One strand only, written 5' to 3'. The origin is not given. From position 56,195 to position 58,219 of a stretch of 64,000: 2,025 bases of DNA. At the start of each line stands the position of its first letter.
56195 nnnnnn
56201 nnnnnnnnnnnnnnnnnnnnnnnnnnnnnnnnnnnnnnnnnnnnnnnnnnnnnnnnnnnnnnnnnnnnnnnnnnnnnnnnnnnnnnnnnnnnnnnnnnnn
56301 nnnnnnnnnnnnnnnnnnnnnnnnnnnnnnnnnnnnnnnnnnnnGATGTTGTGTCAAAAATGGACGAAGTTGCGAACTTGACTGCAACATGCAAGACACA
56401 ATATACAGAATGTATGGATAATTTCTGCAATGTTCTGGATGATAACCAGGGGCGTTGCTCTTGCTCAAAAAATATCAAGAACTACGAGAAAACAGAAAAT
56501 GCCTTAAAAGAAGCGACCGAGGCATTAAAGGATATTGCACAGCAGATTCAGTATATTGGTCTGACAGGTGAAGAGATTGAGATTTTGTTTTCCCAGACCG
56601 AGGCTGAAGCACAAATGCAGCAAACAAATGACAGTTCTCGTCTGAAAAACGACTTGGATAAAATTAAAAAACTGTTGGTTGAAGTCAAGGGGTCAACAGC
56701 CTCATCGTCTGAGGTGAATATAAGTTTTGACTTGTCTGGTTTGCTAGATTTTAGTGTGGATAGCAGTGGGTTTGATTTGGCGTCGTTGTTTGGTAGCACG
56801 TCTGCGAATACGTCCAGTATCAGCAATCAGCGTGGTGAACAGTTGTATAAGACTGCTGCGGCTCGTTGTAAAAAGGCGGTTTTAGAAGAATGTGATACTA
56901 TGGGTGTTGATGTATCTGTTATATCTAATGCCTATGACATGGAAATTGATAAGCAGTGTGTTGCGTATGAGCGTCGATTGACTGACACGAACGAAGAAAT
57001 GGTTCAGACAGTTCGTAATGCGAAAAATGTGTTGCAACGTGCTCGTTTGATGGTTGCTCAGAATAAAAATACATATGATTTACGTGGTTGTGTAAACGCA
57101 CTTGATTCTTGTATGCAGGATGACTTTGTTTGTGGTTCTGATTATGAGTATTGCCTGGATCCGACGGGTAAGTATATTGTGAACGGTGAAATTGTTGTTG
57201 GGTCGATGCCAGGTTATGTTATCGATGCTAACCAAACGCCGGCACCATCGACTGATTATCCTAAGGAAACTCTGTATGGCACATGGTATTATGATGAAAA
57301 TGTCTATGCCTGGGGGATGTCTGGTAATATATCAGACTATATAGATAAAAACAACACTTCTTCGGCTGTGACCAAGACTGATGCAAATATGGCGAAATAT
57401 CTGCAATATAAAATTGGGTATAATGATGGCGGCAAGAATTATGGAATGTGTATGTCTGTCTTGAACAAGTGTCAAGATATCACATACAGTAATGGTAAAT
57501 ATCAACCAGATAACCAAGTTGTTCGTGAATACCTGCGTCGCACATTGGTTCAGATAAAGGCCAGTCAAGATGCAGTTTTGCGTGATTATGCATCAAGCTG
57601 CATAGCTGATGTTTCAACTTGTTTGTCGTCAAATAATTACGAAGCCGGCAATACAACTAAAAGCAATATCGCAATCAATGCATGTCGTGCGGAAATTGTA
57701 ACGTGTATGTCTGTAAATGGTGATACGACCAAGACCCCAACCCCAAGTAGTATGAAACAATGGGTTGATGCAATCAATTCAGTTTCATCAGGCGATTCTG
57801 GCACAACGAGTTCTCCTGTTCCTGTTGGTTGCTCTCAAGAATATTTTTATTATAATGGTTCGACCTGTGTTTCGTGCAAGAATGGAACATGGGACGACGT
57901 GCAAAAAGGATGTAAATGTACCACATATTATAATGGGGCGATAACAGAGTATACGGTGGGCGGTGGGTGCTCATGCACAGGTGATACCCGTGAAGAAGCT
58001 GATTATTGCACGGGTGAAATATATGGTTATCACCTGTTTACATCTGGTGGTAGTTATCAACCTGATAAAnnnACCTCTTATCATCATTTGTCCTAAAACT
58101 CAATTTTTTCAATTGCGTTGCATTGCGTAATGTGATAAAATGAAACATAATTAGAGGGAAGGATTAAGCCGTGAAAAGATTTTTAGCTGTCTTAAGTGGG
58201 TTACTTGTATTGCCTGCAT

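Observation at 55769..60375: Tandem pair of large secreted Cys-rich paralogs with a conserved core and diverging Arg/Ser/Ala/Thr-rich N-terminal regions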

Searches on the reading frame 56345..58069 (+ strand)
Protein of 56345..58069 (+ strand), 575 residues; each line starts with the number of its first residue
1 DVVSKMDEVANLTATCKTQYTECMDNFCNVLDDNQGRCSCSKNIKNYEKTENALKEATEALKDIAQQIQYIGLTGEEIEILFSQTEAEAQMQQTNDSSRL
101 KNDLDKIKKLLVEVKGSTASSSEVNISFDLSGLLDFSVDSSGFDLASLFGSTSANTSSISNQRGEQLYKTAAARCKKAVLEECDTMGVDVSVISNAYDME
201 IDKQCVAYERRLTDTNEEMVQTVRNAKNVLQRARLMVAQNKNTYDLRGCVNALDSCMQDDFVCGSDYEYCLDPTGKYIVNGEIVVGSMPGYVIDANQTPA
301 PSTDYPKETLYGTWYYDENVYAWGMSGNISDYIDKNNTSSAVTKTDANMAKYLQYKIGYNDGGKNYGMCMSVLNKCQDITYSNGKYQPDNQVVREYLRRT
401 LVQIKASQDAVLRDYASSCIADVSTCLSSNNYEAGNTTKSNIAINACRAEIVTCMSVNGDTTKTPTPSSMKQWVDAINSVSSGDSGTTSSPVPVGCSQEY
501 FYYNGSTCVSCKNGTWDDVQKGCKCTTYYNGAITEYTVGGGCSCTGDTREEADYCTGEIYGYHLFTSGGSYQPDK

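Call 24: search_protein_representatives(protein=window:56345-58069:+)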
Query: 575 residues. Proteins with E-value up to 0.001 (for the whole library): 604; up to 1e-10: 426; up to 1e-30: 181. The best 150 are listed.
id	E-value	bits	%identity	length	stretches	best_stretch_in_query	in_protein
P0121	6.4e-200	681.8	64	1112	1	3-488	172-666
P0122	2.4e-197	673.2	65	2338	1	8-478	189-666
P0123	4.1e-197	672.5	65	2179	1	8-478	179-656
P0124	5.4e-190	649.0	61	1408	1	7-527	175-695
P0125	2.5e-185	633.6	60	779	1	1-546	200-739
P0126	3.4e-185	633.2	59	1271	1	9-525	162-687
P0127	1.9e-183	627.4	61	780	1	2-494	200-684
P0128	9.6e-180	615.2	54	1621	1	2-530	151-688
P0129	9.5e-175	598.7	57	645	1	3-477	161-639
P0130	1.6e-170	584.7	64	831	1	5-462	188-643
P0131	3.3e-170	583.7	60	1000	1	3-479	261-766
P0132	3.9e-168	576.9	61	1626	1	3-498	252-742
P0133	2.2e-167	574.4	57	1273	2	4-316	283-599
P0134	3.7e-166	570.3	61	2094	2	4-318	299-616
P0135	8.0e-166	569.2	58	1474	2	5-314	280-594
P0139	2.8e-162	557.5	56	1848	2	5-316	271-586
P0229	5.4e-80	285.9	44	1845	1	6-454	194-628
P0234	5.3e-77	276.1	39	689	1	5-482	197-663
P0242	1.1e-72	261.9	36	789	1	13-538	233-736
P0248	1.4e-67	245.0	38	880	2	6-287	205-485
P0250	1.6e-64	234.9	40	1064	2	11-284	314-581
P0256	8.3e-61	222.6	35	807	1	12-430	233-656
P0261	1.9e-58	214.8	34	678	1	4-455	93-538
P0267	2.4e-52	194.7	37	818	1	7-428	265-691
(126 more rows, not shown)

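Call 25: search_protein_families(library=pfam, proteins=[P0122, P0134, P0139, P0229, P0128], max_evalue=0.01)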
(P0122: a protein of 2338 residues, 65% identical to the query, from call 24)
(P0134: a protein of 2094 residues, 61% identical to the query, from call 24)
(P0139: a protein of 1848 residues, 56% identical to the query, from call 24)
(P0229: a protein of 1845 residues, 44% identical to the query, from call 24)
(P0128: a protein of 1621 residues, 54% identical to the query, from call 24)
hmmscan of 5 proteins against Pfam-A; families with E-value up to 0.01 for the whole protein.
P0122 (2338 aa): 0 families

P0134 (2094 aa): 2 families
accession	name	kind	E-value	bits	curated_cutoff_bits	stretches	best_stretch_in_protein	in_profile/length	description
PF13093.11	FTA4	-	0.0024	18.2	24.8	1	331-409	117-196/199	Kinetochore complex Fta4 of Sim4 subunit, or CENP-50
PF14478.12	DUF4430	-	0.0065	17.3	23.8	0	1515-1543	26-54/72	Domain of unknown function (DUF4430)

P0139 (1848 aa): 0 families

P0229 (1845 aa): 1 family
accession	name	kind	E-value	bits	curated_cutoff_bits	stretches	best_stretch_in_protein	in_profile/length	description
PF09479.16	Flg_new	-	4.3e-15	56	27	3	1585-1658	1-64/65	Listeria-Bacteroides repeat domain (List_Bact_rpt)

P0128 (1621 aa): 0 families

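Call 64: list_cluster_members(proteins=[P0229, P0261, P0256, P0242, P0234, P0248, P0250, P0267, P0122, P0134])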
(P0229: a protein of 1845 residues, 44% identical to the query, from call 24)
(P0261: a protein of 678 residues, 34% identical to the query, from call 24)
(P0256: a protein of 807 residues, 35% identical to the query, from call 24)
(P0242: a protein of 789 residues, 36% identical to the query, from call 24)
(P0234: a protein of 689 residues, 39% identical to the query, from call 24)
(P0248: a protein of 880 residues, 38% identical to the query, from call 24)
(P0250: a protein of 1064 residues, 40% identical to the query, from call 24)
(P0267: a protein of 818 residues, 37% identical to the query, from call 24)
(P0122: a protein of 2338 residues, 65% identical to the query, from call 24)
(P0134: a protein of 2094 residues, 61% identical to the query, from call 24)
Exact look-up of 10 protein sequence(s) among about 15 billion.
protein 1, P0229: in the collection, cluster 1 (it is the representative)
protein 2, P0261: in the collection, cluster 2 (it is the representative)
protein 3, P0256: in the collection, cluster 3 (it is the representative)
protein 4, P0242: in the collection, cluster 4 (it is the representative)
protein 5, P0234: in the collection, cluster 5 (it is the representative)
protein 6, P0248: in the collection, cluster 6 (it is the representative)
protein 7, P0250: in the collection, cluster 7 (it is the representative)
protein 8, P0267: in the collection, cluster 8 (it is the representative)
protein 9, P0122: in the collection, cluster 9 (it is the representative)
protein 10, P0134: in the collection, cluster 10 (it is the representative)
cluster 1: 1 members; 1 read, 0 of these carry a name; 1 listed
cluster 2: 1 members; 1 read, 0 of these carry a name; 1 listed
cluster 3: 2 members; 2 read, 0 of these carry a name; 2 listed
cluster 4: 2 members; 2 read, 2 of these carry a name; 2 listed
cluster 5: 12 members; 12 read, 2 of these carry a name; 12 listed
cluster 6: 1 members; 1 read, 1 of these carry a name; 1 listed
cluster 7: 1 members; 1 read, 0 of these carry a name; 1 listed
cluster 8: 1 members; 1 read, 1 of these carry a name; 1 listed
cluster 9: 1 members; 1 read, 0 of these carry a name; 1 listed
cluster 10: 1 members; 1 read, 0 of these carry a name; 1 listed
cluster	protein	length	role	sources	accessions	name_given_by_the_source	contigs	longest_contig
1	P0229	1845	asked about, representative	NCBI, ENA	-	-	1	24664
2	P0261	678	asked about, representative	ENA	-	-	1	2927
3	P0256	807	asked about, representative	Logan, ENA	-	-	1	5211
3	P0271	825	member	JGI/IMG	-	-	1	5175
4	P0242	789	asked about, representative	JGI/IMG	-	hypothetical protein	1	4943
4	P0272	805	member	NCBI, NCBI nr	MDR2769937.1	MAG: hypothetical protein LBB08_00635 [Rickettsiales bacterium] | hypothetical protein [Rickettsiales bacterium]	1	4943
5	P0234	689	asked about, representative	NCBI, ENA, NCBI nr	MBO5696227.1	MAG: hypothetical protein J6S06_01820 [Alphaproteobacteria bacterium] | hypothetical protein [Alphaproteobacteria bacterium]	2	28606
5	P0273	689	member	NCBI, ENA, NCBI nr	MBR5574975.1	MAG: hypothetical protein IKV93_00325 [Alphaproteobacteria bacterium] | hypothetical protein [Alphaproteobacteria bacterium]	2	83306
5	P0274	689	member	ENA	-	-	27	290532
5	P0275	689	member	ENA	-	-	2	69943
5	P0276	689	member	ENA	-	-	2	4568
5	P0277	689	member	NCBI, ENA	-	-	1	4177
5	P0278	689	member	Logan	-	-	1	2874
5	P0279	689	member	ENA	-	-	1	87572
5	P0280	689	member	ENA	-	-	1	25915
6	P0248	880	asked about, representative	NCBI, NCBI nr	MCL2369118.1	MAG: hypothetical protein FWC83_00390, partial [Alphaproteobacteria bacterium] | hypothetical protein [Alphaproteobacteria bacterium]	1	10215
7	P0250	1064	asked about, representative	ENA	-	-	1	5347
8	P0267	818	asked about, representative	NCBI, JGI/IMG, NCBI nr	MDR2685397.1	MAG: hypothetical protein LBB23_01335 [Rickettsiales bacterium] | hypothetical protein | hypothetical protein [Rickettsiales bacterium]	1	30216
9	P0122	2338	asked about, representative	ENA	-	-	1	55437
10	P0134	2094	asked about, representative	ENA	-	-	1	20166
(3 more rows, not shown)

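Call 66: find_encoding_contigs(protein=P0267, flank=8000, max_places=2)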
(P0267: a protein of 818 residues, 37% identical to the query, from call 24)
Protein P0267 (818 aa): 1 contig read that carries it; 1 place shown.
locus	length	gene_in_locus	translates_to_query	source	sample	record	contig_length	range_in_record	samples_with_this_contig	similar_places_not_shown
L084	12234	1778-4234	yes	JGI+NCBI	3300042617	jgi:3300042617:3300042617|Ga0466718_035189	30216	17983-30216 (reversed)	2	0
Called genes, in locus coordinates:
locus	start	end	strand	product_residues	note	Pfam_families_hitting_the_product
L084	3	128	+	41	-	?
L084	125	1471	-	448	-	PF02321:OEP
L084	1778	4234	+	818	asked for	-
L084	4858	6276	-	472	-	PF00587:tRNA-synt_2b, PF03129:HGTP_anticodon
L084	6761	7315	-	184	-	-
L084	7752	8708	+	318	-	PF00437:T2SSE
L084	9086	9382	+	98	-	PF00829:Ribosomal_L21p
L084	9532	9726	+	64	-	PF01016:Ribosomal_L27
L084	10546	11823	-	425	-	PF05697:Trigger_N, PF00254:FKBP_C, PF05698:Trigger_C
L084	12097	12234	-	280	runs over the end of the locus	PF00380:Ribosomal_S9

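Call 67: find_encoding_contigs(protein=P0234, flank=8000, max_places=2)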
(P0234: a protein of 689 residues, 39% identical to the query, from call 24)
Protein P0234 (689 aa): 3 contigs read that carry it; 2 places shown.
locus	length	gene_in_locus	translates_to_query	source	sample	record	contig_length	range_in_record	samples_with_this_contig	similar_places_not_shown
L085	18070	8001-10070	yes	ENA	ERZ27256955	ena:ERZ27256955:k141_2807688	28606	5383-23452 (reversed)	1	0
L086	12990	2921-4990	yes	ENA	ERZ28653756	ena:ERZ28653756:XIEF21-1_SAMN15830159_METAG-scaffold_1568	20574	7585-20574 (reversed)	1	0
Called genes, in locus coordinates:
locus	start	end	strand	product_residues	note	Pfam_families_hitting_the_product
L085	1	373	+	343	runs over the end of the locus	-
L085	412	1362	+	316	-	PF01515:PTA_PTB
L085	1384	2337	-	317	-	-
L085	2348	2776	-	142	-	-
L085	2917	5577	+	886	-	PF01326:PPDK_N, PF00391:PEP-utilizers, PF02896:PEP-utilizers_C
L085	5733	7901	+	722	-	-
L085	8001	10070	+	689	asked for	-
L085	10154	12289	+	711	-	-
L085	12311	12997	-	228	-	PF00929:RNase_T, PF03104:DNA_pol_B_exo1 (faint), PF13482:RNase_H_2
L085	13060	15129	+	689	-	PF00580:UvrD-helicase, PF13245:AAA_19, PF13604:AAA_30 (faint), PF01443:Viral_helicase1 (faint), PF13087:AAA_12 (faint), PF13361:UvrD_C, PF13538:UvrD_C_2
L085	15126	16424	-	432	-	-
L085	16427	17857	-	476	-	-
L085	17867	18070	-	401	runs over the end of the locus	-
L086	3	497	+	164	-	?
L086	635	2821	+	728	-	-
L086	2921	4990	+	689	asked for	-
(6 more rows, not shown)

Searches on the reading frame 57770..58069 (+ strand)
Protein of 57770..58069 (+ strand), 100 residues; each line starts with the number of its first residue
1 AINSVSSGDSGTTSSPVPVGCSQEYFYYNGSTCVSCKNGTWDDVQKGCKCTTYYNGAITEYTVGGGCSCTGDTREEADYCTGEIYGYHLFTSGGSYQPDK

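Call 85: search_protein_families(library=pfam, proteins=[window:57770-58069:+], max_evalue=10)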
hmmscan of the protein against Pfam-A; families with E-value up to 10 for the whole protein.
seq(100 aa): 0 families
